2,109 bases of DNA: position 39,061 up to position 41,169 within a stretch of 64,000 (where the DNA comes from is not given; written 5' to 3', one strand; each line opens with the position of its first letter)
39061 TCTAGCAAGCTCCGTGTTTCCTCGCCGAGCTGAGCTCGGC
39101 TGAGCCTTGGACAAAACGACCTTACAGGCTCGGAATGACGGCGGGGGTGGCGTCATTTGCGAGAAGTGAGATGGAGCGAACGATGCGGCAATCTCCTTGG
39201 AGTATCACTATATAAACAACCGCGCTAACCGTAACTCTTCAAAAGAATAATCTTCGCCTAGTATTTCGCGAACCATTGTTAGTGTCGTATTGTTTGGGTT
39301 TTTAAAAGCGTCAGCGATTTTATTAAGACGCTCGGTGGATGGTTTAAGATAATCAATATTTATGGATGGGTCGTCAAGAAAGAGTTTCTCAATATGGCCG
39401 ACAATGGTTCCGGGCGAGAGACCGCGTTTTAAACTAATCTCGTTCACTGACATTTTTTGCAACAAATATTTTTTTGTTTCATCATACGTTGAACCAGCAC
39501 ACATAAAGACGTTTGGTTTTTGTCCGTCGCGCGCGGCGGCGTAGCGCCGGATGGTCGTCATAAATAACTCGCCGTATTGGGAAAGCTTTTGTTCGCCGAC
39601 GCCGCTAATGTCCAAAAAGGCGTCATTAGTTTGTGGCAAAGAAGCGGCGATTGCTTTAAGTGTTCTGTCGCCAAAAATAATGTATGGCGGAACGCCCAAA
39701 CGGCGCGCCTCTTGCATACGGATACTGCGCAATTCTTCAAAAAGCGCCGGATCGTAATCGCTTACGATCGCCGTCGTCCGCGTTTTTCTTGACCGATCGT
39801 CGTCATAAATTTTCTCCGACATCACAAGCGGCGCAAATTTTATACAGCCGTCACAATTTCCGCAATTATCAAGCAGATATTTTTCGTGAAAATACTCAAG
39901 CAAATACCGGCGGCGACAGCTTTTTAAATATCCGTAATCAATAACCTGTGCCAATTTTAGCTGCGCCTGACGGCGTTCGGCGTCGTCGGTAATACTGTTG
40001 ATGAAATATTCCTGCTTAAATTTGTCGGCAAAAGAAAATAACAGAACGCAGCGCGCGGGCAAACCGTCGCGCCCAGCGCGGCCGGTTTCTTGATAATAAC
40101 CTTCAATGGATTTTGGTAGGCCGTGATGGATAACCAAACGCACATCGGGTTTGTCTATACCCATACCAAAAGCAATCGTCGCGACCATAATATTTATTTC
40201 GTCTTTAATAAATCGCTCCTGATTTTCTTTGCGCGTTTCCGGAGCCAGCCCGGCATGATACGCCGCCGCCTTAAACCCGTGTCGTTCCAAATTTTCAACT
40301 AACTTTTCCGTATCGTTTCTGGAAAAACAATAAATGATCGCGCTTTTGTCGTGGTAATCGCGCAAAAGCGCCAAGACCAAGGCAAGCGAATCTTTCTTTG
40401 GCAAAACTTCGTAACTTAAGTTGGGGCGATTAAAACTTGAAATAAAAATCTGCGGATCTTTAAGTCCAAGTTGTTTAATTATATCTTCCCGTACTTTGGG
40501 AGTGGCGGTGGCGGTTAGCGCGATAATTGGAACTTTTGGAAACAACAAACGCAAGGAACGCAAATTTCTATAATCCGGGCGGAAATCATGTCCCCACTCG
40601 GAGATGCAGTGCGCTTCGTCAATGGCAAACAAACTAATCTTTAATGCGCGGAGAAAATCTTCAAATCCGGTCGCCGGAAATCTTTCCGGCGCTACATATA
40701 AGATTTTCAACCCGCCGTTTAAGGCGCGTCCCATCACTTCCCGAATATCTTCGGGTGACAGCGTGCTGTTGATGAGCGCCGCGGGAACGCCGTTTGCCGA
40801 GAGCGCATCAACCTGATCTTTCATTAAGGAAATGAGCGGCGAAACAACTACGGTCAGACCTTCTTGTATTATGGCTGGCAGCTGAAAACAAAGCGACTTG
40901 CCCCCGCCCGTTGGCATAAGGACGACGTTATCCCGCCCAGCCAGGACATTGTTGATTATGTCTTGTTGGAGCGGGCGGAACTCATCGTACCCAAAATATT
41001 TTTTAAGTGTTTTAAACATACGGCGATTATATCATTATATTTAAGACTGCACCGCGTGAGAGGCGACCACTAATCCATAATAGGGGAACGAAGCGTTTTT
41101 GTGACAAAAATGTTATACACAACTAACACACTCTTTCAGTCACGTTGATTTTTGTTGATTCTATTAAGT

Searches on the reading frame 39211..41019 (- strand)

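Call 86: search_protein_families(library=pfam, proteins=[window:39211-41019:-], max_evalue=0.0001)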
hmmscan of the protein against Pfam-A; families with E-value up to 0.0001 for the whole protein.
window:39211-41019:- (603 aa): 6 families
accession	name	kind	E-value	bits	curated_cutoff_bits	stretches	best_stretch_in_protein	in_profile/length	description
PF00270.35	DEAD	-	1e-27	97.3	26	1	15-176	1-164/167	DEAD/DEAH box helicase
PF00271.37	Helicase_C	-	4.1e-23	82.2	23.5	1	214-319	5-110/110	Helicase conserved C-terminal domain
PF00570.28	HRDC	-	1e-21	77.1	23.8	1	424-490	2-68/68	HRDC domain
PF14493.12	HTH_40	-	1.5e-17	64.1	27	1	511-600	1-89/89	Helix-turn-helix domain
PF16124.10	RecQ_Zn_bind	-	8.8e-13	49.2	25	1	331-392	2-65/66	RecQ zinc-binding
PF11408.13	Helicase_Sgs1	-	1.9e-05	25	22.2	1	427-484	9-66/80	Sgs1 RecQ helicase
